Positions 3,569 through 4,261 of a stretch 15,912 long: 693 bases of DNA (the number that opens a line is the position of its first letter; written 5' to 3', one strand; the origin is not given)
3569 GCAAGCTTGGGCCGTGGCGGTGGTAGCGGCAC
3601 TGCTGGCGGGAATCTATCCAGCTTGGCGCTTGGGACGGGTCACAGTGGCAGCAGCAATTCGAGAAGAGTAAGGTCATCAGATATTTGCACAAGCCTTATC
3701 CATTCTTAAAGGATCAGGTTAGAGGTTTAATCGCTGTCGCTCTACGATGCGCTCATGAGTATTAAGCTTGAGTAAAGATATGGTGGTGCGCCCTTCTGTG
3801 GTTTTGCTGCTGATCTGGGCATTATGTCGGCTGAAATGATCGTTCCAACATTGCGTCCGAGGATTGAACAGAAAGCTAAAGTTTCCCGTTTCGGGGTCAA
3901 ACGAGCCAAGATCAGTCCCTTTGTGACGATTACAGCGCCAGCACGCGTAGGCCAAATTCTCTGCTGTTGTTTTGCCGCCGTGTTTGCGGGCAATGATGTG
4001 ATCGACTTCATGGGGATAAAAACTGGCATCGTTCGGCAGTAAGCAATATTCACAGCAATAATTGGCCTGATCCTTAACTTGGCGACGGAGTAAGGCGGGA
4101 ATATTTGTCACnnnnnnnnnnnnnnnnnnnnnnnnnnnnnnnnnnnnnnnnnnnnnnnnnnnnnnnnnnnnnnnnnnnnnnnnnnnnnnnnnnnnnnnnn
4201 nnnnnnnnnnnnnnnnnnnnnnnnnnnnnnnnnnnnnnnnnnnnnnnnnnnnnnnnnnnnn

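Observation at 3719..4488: Translationally coupled acidic-protein/HNH-nuclease pair: candidate nuclease toxin-immunity or defence module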

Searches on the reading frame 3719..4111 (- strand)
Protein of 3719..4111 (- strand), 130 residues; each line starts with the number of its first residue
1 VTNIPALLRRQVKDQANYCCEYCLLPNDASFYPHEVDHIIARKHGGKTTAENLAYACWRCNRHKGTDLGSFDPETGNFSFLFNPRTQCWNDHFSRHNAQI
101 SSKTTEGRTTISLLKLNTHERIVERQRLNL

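Call 3: search_protein_families(library=pfam, proteins=[window:3719-4111:-], max_evalue=1)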
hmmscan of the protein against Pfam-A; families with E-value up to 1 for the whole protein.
window:3719-4111:- (130 aa): 2 families
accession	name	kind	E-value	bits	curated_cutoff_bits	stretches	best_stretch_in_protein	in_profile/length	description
PF01844.29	HNH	-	2.9e-15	56.6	21.4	1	20-66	1-46/47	HNH endonuclease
PF14279.12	HNH_5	-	6.9e-08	32.7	27.5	1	20-68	1-47/56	HNH endonuclease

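Call 4: search_protein_families(library=ncbifam, proteins=[window:3719-4111:-], max_evalue=1)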
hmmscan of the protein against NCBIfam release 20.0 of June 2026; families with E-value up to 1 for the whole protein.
window:3719-4111:- (130 aa): 2 families
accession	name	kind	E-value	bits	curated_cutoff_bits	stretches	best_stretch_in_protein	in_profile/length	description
NF040563.1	guided_IscB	equivalog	2.6e-08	33.4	175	1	8-67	183-238/314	RNA-guided endonuclease IscB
NF049971.1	CRISPR_Cas9d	exception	0.00068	18.4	375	1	16-65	544-594/986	type II CRISPR RNA-guided endonuclease Cas9d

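Call 5: search_protein_families(library=padloc, proteins=[window:3719-4111:-], max_evalue=1)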
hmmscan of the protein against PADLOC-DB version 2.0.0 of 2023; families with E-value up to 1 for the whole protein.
window:3719-4111:- (130 aa): 23 families
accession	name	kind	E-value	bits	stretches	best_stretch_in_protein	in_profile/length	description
PDLC00342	PtuB1|PtuB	-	1.5e-10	38.9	1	11-125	41-150/247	Unknown function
PDLC00337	PtuB1|PtuB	-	7e-09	33.9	1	12-126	51-161/216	Unknown function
PDLC00325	PtuB1|PtuB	-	1.6e-08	32.4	1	6-124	40-170/213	Unknown function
PDLC00292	PtuA1|PtuA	-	4.1e-06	23.4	1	50-127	104-192/726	AAA ATPase domain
PDLC00315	PtuB1|PtuB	-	7.4e-06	23.9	1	16-120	30-133/227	Unknown function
PDLC00350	PtuB1|PtuB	-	1.6e-05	22.9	1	8-67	40-102/224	Unknown function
PDLC00348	PtuB1|PtuB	-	1.9e-05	22.3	1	10-126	45-159/198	Unknown function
PDLC00335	PtuB1|PtuB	-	2.8e-05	21.7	1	4-66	35-100/214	Unknown function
PDLC00345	PtuB1|PtuB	-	3.2e-05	21.6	1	8-123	42-169/223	Unknown function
PDLC00317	PtuB1|PtuB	-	6.8e-05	20.8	1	17-121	59-160/244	Unknown function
PDLC00332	PtuB1|PtuB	-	0.00013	19.9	1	12-127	43-162/212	Unknown function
PDLC03478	REase_II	-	0.00013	19.7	1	4-67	96-161/219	Type II restriction enzyme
PDLC00352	PtuB1|PtuB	-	0.00019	19.2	1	12-73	41-106/206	Unknown function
PDLC00331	PtuB1|PtuB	-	0.00068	17.3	1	18-69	32-85/222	Unknown function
PDLC00322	PtuB1|PtuB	-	0.0018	16.2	1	12-125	40-156/215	Unknown function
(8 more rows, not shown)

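Call 7: find_homologous_proteins(query=window:3719-4111:-)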
Query window:3719-4111:- (130 aa): 2452 proteins with E <= 0.001 among 2483 candidates; the best 120 are listed.
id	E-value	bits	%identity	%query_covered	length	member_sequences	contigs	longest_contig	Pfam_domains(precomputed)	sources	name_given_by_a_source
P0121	6.2e-87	306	100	100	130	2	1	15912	PF01844.30,PF14279.13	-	-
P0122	3.0e-64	233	78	99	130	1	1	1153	PF01844.30,PF14279.13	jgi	jgi:HNH endonuclease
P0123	5.0e-62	226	72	100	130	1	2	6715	PF01844.30,PF14279.13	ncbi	-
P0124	5.2e-61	222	75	100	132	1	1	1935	PF01844.30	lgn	-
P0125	6.2e-61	222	75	100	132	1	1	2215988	PF01844.30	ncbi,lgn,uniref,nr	ncbi:HNH endonuclease [Synechococcus sp. Nb3U1]|uniref:HNH endonuclease n=1 Tax=Synechococcus sp. Nb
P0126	6.5e-60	219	75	100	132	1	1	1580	PF01844.30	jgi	jgi:5-methylcytosine-specific restriction endonuclease McrA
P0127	7.0e-60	219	74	99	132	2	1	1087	PF01844.30,PF14279.13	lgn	-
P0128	9.9e-60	218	71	91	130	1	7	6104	PF01844.30,PF14279.13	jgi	jgi:hypothetical protein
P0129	1.1e-59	218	73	99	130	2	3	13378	PF01844.30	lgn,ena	-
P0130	1.8e-59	217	74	100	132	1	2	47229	PF01844.30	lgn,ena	-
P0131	3.5e-59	216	74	100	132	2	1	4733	PF01844.30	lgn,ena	-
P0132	3.9e-59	216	73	100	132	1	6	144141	PF01844.30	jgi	jgi:hypothetical protein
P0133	4.1e-59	216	72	100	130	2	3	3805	PF01844.30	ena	-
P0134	4.5e-59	216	74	100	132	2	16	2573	PF01844.30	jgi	jgi:hypothetical protein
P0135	6.5e-59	216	72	100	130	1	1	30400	PF01844.30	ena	-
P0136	6.6e-59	216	72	99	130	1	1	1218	PF01844.30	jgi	jgi:hypothetical protein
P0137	1.2e-58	215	73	100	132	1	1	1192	PF01844.30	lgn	-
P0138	1.2e-58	215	72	99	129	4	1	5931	PF01844.30,PF14279.13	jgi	jgi:hypothetical protein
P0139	1.4e-58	215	72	100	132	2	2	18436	PF01844.30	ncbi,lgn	-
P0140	2.3e-58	214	73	100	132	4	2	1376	PF01844.30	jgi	-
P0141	3.7e-58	213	70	98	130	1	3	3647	PF01844.30,PF14279.13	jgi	jgi:HNH endonuclease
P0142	4.2e-58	213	72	100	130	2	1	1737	PF01844.30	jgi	jgi:hypothetical protein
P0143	1.1e-56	208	68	100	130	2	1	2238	PF01844.30,PF14279.13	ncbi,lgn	ncbi:MAG: HNH endonuclease signature motif containing protein [Elainellaceae cyanobacterium]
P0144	1.2e-56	208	71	100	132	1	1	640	PF01844.30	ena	-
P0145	1.3e-56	208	68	90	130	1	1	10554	PF01844.30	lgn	-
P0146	1.8e-56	208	70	100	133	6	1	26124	PF01844.30,PF14279.13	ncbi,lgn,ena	-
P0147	2.1e-56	208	71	95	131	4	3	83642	PF01844.30,PF14279.13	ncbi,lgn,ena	-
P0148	2.2e-56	207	71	100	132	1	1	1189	PF01844.30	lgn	-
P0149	2.7e-56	207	71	99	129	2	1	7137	PF01844.30,PF14279.13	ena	-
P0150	3.2e-56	207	65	99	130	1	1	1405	PF01844.30,PF14279.13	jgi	jgi:hypothetical protein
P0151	4.5e-56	206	67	99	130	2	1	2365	PF01844.30,PF14279.13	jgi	jgi:hypothetical protein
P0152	4.8e-56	206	68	99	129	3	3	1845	PF01844.30,PF14279.13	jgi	jgi:hypothetical protein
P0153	9.2e-56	205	68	96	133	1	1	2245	PF01844.30,PF14279.13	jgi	-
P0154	9.9e-56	205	69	98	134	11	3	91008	PF01844.30,PF14279.13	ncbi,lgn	ncbi:MAG: HNH endonuclease signature motif containing protein [Planktothrix rubescens PR222]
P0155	1.1e-55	205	72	100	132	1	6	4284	PF01844.30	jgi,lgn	jgi:5-methylcytosine-specific restriction endonuclease McrA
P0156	1.3e-55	205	68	100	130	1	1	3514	PF01844.30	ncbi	ncbi:MAG: HNH endonuclease [Leptolyngbyaceae cyanobacterium]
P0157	1.3e-55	205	68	98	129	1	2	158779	PF01844.30,PF14279.13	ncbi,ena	-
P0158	3.1e-55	204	69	98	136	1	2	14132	PF01844.30,PF14279.13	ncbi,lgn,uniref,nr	ncbi:HNH endonuclease [Planktothrix sp. FACHB-1355]|uniref:HNH endonuclease n=1 Tax=Aerosakkonema fu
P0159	3.9e-55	203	66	98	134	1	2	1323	PF01844.30,PF14279.13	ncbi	-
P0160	4.0e-55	203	66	98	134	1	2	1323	PF01844.30,PF14279.13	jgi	jgi:hypothetical protein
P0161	4.0e-55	203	68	100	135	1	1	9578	PF01844.30,PF14279.13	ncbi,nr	ncbi:HNH endonuclease [filamentous cyanobacterium CCP3]|nr:HNH endonuclease [filamentous cyanobacter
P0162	4.3e-55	203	65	98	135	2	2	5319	PF01844.30,PF14279.13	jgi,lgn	jgi:hypothetical protein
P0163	4.7e-55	203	67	96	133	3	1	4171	PF01844.30,PF14279.13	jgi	-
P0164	4.7e-55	203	70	98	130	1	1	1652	PF01844.30,PF14279.13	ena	-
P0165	6.3e-55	203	67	99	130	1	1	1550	PF01844.30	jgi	jgi:hypothetical protein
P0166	6.9e-55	203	66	98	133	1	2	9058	PF01844.30,PF14279.13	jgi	jgi:hypothetical protein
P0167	7.0e-55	203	67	96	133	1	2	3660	PF01844.30,PF14279.13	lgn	-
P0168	7.4e-55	202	66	98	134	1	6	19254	PF01844.30,PF14279.13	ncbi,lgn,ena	-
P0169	7.5e-55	202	66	98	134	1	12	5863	PF01844.30,PF14279.13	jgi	jgi:hypothetical protein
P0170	7.5e-55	202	66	98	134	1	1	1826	PF01844.30,PF14279.13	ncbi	-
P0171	7.5e-55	202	68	98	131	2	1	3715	PF01844.30,PF14279.13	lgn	-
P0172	8.2e-55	202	64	98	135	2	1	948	PF01844.30,PF14279.13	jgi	jgi:hypothetical protein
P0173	8.7e-55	202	66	98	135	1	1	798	PF01844.30,PF14279.13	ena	-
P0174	1.0e-54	202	65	98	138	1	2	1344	PF01844.30,PF14279.13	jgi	jgi:HNH endonuclease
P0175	1.0e-54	202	66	100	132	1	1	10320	PF01844.30,PF14279.13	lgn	-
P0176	1.1e-54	202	69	99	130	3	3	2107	PF01844.30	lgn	-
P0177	1.1e-54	202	69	98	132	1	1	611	PF01844.30,PF14279.13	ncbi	-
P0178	1.1e-54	202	66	98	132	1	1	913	PF01844.30,PF14279.13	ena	-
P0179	1.1e-54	202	66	98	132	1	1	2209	PF01844.30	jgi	jgi:HNH endonuclease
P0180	1.2e-54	202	66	98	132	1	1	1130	PF01844.30,PF14279.13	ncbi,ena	-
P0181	1.6e-54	201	66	98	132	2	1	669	PF01844.30,PF14279.13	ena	-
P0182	1.6e-54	201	66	98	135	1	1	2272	PF01844.30,PF14279.13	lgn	-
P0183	1.6e-54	201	67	98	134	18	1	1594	PF01844.30,PF14279.13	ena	-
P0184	1.6e-54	201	68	98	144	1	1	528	PF01844.30,PF14279.13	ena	-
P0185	1.7e-54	201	65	98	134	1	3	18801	PF01844.30,PF14279.13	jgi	jgi:hypothetical protein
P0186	1.8e-54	201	69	98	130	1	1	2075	PF01844.30,PF14279.13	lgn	-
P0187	2.0e-54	201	65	99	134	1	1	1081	PF01844.30,PF14279.13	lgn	-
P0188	2.2e-54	201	67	98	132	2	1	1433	PF01844.30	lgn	-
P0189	2.3e-54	201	66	98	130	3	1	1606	PF01844.30,PF14279.13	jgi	jgi:hypothetical protein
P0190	2.4e-54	201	66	98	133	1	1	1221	PF01844.30,PF14279.13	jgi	-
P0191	2.5e-54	201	67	98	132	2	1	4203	PF01844.30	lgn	-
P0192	2.7e-54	201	67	98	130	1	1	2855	PF01844.30,PF14279.13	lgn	-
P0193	3.0e-54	201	69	99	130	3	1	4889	PF01844.30,PF14279.13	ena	-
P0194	3.0e-54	201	68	99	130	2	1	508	PF01844.30,PF14279.13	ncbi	-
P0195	3.2e-54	200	66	98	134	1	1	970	PF01844.30,PF14279.13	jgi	-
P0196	3.5e-54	200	65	98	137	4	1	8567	PF01844.30,PF14279.13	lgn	-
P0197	3.5e-54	200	64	99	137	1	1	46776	PF01844.30,PF14279.13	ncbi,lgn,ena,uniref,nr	ncbi:MAG: HNH endonuclease [Cyanomargarita calcarea GSE-NOS-MK-12-04C]|uniref:HNH endonuclease n=1 T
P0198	3.5e-54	200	65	100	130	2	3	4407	PF01844.30,PF14279.13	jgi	-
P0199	3.5e-54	200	64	99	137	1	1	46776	PF01844.30,PF14279.13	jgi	jgi:hypothetical protein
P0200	3.6e-54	200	66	96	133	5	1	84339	PF01844.30,PF14279.13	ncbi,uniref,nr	ncbi:HNH endonuclease [Sphaerospermopsis aphanizomenoides BCCUSP55]|uniref:HNH endonuclease n=1 Tax=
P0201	3.7e-54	200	65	98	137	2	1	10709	PF01844.30,PF14279.13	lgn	-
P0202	3.9e-54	200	66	98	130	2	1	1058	PF01844.30,PF14279.13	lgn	-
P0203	3.9e-54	200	64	99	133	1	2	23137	PF01844.30,PF14279.13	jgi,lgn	jgi:HNH endonuclease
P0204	3.9e-54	200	64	99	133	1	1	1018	PF01844.30,PF14279.13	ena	-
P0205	4.0e-54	200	65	99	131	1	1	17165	PF01844.30,PF14279.13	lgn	-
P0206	4.3e-54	200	66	98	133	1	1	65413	PF01844.30,PF14279.13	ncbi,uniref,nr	ncbi:HNH endonuclease signature motif containing protein [Rivularia sp. UHCC 0363]|uniref:HNH endonu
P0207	4.6e-54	200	67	98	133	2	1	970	PF01844.30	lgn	-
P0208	4.6e-54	200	70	98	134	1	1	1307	PF01844.30,PF14279.13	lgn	-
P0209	4.7e-54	200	65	99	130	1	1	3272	PF01844.30,PF14279.13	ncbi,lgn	-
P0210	4.8e-54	200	65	98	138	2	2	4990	PF01844.30,PF14279.13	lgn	-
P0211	4.8e-54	200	65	98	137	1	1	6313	PF01844.30,PF14279.13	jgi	jgi:hypothetical protein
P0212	4.9e-54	200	67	97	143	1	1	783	PF01844.30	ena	-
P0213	4.9e-54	200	66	98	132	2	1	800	PF01844.30,PF14279.13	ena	-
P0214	5.4e-54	200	66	99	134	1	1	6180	PF01844.30,PF14279.13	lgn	-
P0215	5.8e-54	200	68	96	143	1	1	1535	PF01844.30,PF14279.13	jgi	jgi:hypothetical protein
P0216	6.1e-54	199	66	98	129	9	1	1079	PF01844.30,PF14279.13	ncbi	-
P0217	6.6e-54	199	66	98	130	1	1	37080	PF01844.30,PF14279.13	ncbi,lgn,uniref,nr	ncbi:HNH endonuclease signature motif containing protein [Dendronalium sp. ChiSLP03b]|uniref:HNH end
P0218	6.7e-54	199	67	98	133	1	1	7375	PF01844.30,PF14279.13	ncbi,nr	ncbi:MAG: HNH endonuclease [Leptolyngbya sp. SIO1D8]|nr:HNH endonuclease [Leptolyngbya sp. SIO1D8]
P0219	7.3e-54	199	67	99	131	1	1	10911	PF01844.30,PF14279.13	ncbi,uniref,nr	ncbi:HNH endonuclease [Nostoc sp. LEGE 06077]|uniref:HNH endonuclease n=1 Tax=Nostoc sp. LEGE 06077 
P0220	7.4e-54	199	65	98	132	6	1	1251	PF01844.30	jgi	jgi:hypothetical protein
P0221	7.6e-54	199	68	98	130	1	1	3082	PF01844.30,PF14279.13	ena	-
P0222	8.3e-54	199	66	98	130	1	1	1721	PF01844.30,PF14279.13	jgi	-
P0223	8.4e-54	199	65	98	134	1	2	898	PF01844.30,PF14279.13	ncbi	-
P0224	8.4e-54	199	66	98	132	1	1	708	PF01844.30,PF14279.13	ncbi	-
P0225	8.5e-54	199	66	98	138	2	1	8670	PF01844.30,PF14279.13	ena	-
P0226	8.7e-54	199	64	98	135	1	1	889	PF01844.30,PF14279.13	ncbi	-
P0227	9.0e-54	199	67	99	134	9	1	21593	PF01844.30,PF14279.13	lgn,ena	-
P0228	9.3e-54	199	66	98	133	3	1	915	PF01844.30,PF14279.13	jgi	jgi:hypothetical protein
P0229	9.4e-54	199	68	98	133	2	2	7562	PF01844.30,PF14279.13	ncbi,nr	ncbi:MAG: HNH endonuclease [Oscillatoriales cyanobacterium RU_3_3]|nr:HNH endonuclease [Oscillatoria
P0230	1.0e-53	199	65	98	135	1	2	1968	PF01844.30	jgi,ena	jgi:hypothetical protein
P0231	1.0e-53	199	64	99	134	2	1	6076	PF01844.30,PF14279.13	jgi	-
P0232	1.0e-53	199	67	97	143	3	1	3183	PF01844.30,PF14279.13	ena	-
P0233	1.0e-53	199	66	98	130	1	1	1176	PF01844.30,PF14279.13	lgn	-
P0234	1.2e-53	199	63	100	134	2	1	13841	PF01844.30,PF14279.13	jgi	-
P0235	1.3e-53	198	66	98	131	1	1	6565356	PF01844.30,PF14279.13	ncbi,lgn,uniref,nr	ncbi:hypothetical protein NIES21_51270 [Anabaenopsis circularis NIES-21]|uniref:HNH nuclease domain-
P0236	1.3e-53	198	66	98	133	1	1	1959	PF01844.30,PF14279.13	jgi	jgi:hypothetical protein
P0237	1.3e-53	198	65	100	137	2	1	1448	PF01844.30,PF14279.13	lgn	-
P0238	1.4e-53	198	66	98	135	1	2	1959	PF01844.30,PF14279.13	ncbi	-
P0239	1.5e-53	198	65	99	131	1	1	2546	PF01844.30,PF14279.13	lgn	-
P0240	1.5e-53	198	64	99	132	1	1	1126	PF01844.30,PF14279.13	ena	-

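Call 8: search_solved_structures(query=window:3719-4111:-, max_evalue=0.1, show_alignments=2)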
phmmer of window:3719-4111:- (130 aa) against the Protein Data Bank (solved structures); distinct sequences matched with E-value up to 0.1: 3.
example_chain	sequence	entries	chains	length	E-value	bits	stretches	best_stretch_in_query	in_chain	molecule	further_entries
8d2k_A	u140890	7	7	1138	1.4e-05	28.4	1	7-75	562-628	CRISPR-associated endonuclease, Csn1 family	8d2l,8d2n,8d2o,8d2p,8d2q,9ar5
4h9d_A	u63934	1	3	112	0.013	18.8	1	19-64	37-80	HNH endonuclease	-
9k30_A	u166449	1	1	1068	0.057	16.7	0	22-84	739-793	TbaIscB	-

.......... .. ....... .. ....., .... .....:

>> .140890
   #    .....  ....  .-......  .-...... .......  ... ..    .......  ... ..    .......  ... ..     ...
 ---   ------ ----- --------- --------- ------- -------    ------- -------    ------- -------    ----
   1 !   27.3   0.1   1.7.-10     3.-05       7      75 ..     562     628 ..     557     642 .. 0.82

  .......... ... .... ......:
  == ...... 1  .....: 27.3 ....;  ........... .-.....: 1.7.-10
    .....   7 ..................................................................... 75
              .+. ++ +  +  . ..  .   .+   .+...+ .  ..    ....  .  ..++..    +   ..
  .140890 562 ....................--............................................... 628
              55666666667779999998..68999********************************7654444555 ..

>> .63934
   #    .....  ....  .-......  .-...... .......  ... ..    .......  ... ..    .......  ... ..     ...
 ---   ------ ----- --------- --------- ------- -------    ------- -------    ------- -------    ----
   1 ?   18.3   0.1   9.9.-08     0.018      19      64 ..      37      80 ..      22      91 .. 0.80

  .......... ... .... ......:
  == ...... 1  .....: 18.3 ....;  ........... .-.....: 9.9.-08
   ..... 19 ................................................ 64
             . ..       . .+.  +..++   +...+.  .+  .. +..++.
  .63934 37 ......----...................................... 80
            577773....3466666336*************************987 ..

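Call 14: find_related_loci(query=A2, collection=genome_contigs, flank=3000)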
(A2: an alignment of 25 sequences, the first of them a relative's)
Query A2 (130 aa) in genome_contigs; peptide patterns used: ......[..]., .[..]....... (x = any residue, [..] = any of these).
234 stretches matched a pattern; 199 encode a relative of the query (tblastn E <= 1e-3); the best 80 are kept; 80 distinct loci.
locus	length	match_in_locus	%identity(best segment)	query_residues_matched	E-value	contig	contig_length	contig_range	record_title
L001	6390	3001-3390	71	1-130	6e-62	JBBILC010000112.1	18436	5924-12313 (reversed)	MAG: Coleofasciculaceae cyanobacterium bin_20 isolate PGF172224_bin_20 NODE_2499_length_18436_cov_6.210543, whole genome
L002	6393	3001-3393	70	1-130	1e-61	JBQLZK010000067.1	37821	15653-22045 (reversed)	MAG: Thainema sp. isolate MCC5402 contig_67, whole genome shotgun sequence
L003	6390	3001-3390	68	1-130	8e-61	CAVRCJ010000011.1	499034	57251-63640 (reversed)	MAG: uncultured cyanobacterium isolate MFD03250.bin.1.159 genome assembly, contig: contig_20808, whole genome shotgun se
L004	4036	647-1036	68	1-130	1e-60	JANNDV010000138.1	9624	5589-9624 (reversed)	MAG: Acaryochloridaceae cyanobacterium OTE_75_metabat_521 OTE_75_k141_377101, whole genome shotgun sequence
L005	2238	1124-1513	67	1-130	4e-61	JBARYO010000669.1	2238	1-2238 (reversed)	MAG: Elainellaceae cyanobacterium isolate MFD12159_ilm_asm_bin36 k127_201111, whole genome shotgun sequence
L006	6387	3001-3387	67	1-129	7e-60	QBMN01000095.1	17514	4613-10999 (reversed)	MAG: Shackletoniella antarctica isolate ULC041bin1 scaffold95_size17514, whole genome shotgun sequence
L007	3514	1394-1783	68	1-130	8e-60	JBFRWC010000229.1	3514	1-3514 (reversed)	MAG: Leptolyngbyaceae cyanobacterium isolate coassembly_bin.63 coaB63_c_000010686111, whole genome shotgun sequence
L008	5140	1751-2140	67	1-130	2e-59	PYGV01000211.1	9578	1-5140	Filamentous cyanobacterium CCP3 NODE_464_length_9578_cov_5.68172_ID_79025, whole genome shotgun sequence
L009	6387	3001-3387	64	1-129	7e-59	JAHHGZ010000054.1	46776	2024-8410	MAG: Cyanomargarita calcarea GSE-NOS-MK-12-04C scaffold_97_c1, whole genome shotgun sequence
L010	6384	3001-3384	67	1-128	5e-59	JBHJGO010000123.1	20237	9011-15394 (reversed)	MAG: Microcoleaceae cyanobacterium isolate sb_S12C941_1 S12Ck141_599398, whole genome shotgun sequence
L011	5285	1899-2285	66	2-130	7e-59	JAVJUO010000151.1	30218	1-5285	MAG: Coleofasciculus sp. C1-SOL-03 k141_44288, whole genome shotgun sequence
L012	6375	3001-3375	66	4-128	8e-59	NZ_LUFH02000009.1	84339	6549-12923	Sphaerospermopsis aphanizomenoides BCCUSP55 scaffold9_cov27, whole genome shotgun sequence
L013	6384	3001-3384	67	1-128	2e-58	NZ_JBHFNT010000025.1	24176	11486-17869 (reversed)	Floridaenema evergladense BLCC-F167 bin1.fa-25, whole genome shotgun sequence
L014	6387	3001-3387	67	1-129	1e-58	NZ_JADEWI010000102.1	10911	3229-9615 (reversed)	Nostoc sp. LEGE 06077 NODE_527_length_10911_cov_13.2706, whole genome shotgun sequence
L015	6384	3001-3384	67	1-128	2e-58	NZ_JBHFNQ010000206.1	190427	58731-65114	Floridaenema aerugineum BLCC-F46 bin1.fa-206, whole genome shotgun sequence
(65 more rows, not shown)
